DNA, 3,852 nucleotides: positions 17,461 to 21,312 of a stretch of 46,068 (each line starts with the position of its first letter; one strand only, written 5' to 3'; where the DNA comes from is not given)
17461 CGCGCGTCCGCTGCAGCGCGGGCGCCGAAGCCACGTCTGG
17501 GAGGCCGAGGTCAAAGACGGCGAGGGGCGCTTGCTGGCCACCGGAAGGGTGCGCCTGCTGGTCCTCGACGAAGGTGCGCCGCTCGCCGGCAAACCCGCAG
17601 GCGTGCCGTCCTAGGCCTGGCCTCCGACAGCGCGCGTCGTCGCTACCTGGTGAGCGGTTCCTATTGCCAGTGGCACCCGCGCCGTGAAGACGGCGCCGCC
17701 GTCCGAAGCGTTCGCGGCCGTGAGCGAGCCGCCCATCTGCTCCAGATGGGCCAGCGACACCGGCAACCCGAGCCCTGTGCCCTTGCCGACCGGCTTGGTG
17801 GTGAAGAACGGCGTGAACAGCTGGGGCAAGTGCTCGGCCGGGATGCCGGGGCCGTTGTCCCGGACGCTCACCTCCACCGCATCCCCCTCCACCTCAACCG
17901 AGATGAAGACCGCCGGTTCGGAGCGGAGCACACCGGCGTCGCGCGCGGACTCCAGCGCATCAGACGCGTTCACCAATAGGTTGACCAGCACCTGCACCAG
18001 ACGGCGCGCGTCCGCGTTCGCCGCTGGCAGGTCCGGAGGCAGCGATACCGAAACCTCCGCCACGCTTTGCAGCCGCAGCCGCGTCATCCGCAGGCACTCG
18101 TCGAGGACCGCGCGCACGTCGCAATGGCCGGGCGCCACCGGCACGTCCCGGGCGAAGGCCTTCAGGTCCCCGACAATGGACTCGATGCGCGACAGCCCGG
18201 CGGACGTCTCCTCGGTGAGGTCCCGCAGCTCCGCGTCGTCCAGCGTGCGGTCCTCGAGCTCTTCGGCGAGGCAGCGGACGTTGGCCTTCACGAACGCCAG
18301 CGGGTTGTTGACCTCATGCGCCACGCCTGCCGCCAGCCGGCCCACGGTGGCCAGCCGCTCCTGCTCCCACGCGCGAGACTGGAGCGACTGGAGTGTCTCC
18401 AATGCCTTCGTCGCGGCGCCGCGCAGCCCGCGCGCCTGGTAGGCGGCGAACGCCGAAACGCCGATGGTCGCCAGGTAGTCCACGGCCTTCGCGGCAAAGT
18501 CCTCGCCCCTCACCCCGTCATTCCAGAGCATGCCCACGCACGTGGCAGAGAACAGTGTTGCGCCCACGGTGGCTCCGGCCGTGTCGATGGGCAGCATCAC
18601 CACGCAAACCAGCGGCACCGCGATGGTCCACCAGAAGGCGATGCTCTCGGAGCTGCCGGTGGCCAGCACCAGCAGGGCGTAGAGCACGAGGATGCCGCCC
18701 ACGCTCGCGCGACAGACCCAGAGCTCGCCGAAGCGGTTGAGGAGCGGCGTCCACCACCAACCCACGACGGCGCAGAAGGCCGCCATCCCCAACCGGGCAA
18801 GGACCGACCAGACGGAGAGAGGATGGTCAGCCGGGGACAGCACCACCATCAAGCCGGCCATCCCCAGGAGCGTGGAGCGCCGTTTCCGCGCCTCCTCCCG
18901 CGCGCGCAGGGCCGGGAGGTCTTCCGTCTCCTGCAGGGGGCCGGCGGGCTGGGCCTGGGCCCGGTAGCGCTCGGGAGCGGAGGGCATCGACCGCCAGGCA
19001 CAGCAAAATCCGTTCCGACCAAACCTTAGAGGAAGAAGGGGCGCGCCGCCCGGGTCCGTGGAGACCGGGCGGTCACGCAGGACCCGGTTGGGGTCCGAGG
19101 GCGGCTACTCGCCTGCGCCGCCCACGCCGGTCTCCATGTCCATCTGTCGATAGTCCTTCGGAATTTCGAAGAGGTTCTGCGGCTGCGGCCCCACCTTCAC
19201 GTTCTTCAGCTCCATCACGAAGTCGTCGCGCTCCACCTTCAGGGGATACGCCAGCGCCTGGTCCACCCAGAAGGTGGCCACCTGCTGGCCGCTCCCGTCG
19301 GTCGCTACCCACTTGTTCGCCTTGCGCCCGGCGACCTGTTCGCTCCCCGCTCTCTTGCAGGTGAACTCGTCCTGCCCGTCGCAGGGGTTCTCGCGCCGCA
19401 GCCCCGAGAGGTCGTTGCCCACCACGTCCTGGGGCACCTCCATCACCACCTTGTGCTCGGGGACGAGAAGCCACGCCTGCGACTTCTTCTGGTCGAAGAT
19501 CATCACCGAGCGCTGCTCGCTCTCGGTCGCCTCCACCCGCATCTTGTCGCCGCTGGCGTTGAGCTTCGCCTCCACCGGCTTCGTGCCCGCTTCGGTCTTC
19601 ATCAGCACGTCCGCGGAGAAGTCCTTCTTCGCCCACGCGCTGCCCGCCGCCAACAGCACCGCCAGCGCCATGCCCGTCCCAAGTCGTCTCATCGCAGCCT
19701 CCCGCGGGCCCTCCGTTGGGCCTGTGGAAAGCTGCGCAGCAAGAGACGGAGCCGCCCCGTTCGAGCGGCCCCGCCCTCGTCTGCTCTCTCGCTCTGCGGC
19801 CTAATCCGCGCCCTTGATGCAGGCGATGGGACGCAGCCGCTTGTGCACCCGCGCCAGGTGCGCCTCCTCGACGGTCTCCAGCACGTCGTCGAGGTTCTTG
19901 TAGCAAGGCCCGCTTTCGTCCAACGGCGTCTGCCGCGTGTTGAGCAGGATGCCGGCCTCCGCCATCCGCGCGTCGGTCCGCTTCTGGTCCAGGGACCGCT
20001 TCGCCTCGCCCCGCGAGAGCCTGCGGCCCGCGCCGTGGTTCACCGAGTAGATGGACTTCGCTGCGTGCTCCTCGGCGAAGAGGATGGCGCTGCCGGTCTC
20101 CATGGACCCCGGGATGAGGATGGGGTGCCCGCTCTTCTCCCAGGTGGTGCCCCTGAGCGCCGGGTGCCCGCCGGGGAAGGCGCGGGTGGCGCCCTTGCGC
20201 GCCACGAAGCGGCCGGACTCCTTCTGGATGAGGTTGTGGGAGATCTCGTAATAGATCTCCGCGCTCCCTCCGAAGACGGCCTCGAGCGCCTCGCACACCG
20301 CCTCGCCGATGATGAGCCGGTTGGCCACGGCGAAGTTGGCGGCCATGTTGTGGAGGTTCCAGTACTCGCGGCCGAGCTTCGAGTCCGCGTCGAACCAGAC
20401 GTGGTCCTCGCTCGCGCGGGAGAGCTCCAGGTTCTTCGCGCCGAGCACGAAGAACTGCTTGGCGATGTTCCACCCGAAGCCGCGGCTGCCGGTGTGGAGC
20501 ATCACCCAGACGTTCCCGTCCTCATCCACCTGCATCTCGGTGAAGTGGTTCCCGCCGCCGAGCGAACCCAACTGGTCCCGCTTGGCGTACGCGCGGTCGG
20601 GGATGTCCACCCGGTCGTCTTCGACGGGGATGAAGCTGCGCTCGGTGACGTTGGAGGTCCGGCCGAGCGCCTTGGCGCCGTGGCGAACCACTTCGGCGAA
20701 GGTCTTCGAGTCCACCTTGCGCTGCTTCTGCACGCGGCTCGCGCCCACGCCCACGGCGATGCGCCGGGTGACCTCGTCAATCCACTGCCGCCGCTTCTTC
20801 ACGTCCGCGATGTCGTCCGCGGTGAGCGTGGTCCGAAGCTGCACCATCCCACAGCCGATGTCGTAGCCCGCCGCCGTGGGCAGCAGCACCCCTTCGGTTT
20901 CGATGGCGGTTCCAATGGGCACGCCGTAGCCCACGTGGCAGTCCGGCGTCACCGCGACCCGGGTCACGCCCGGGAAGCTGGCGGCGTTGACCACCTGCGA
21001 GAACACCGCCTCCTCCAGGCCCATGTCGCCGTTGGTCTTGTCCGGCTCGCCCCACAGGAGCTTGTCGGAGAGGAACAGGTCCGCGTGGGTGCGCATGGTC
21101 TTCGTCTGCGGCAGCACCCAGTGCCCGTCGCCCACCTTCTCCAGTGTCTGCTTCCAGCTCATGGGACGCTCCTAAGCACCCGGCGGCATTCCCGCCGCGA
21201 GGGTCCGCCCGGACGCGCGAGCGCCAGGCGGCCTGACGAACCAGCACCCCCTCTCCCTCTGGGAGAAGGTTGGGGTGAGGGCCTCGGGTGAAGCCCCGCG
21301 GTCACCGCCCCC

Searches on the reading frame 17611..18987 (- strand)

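Call 32: search_protein_families(library=pfam, proteins=[window:17611-18987:-], max_evalue=0.001)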
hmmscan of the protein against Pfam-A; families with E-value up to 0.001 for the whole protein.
window:17611-18987:- (458 aa): 2 families
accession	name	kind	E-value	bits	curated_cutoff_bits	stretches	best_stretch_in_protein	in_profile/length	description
PF02518.31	HATPase_c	-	1.9e-24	86.7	26.4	1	326-441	2-110/111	Histidine kinase-, DNA gyrase B-, and HSP90-like ATPase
PF00512.31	HisKA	-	6e-09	36.3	26.9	1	216-280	3-62/66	His Kinase A (phospho-acceptor) domain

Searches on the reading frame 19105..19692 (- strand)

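Call 32: search_protein_families(library=pfam, proteins=[window:19105-19692:-], max_evalue=0.001)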
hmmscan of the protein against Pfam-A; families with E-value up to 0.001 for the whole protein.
window:19105-19692:- (195 aa): 1 family
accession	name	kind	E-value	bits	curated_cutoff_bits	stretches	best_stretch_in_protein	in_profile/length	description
PF14371.13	DUF4412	-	1.6e-11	44.8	21.6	1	31-146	7-121/191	Domain of unknown function (DUF4412)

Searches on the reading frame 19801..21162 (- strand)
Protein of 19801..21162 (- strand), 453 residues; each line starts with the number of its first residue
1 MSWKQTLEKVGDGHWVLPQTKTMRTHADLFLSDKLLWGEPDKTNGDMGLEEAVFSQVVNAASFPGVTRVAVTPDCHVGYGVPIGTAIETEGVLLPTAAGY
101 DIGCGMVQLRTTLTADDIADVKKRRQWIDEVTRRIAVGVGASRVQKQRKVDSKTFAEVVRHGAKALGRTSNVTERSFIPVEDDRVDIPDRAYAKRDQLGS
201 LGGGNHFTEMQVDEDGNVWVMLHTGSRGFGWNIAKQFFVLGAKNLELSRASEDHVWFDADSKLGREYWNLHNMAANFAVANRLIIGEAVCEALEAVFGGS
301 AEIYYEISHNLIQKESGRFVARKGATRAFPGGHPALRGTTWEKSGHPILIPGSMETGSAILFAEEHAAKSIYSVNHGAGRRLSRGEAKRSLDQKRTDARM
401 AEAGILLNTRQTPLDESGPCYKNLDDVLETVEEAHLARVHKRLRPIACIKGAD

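Call 32: search_protein_families(library=pfam, proteins=[window:19801-21162:-], max_evalue=0.001)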
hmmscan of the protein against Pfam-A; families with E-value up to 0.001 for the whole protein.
window:19801-21162:- (453 aa): 1 family
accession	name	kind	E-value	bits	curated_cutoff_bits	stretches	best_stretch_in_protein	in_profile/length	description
PF01139.22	RtcB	-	2e-99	334.1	27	1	56-451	1-426/426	tRNA-splicing ligase RtcB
